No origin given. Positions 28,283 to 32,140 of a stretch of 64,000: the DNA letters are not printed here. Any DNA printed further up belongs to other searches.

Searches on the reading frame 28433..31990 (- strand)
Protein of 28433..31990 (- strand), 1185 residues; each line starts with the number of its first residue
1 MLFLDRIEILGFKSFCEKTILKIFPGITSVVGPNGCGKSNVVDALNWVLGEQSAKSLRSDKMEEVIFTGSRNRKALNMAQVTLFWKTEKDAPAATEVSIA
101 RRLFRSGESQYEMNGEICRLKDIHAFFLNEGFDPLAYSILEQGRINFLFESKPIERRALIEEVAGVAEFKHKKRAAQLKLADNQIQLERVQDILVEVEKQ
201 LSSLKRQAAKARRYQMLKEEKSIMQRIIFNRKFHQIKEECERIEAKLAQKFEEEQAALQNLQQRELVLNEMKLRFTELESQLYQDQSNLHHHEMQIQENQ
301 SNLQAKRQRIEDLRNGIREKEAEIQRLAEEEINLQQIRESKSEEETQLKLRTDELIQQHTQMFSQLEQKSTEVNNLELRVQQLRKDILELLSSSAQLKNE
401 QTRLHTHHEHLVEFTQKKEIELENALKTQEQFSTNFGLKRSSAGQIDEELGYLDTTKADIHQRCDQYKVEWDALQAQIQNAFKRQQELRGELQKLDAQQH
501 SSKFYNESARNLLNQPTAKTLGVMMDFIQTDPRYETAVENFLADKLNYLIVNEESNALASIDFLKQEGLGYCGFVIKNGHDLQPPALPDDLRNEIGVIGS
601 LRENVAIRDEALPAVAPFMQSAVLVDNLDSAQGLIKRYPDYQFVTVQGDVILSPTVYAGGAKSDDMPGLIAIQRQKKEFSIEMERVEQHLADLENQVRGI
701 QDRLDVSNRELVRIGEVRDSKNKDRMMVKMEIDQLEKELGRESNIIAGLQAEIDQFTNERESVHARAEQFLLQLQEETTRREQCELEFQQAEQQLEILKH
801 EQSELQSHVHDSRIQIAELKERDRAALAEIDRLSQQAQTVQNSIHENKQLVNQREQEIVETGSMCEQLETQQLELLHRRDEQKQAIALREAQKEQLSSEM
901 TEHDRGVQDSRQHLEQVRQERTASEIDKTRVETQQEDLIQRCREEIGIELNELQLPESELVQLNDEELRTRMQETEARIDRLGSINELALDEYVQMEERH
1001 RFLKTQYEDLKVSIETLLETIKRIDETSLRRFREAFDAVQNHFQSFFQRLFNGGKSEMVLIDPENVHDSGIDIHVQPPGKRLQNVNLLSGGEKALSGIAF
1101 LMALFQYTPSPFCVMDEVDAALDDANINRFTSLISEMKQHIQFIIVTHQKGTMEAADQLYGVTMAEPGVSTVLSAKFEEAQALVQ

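Call 72: search_protein_families(library=pfam, proteins=[window:28433-31990:-], max_evalue=0.00001)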
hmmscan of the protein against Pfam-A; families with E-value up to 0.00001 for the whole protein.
window:28433-31990:- (1185 aa): 5 families
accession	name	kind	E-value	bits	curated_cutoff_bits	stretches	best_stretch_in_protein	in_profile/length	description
PF02463.25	SMC_N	-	1.1e-61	208.6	40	1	3-1170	1-219/220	RecF/RecN/SMC N terminal domain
PF06470.18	SMC_hinge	-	1e-14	55.4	22.5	1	520-634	4-115/116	SMC proteins Flexible Hinge Domain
PF13304.12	AAA_21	-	1.5e-12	48.6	27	0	1038-1149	220-299/304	AAA domain, putative AbiEii toxin, Type IV TA system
PF13175.12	AAA_15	-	7.1e-06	26.3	32.1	1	4-375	3-272/374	AAA ATPase domain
PF13476.12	AAA_23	-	9.5e-06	26.8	27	1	6-354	1-199/201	AAA domain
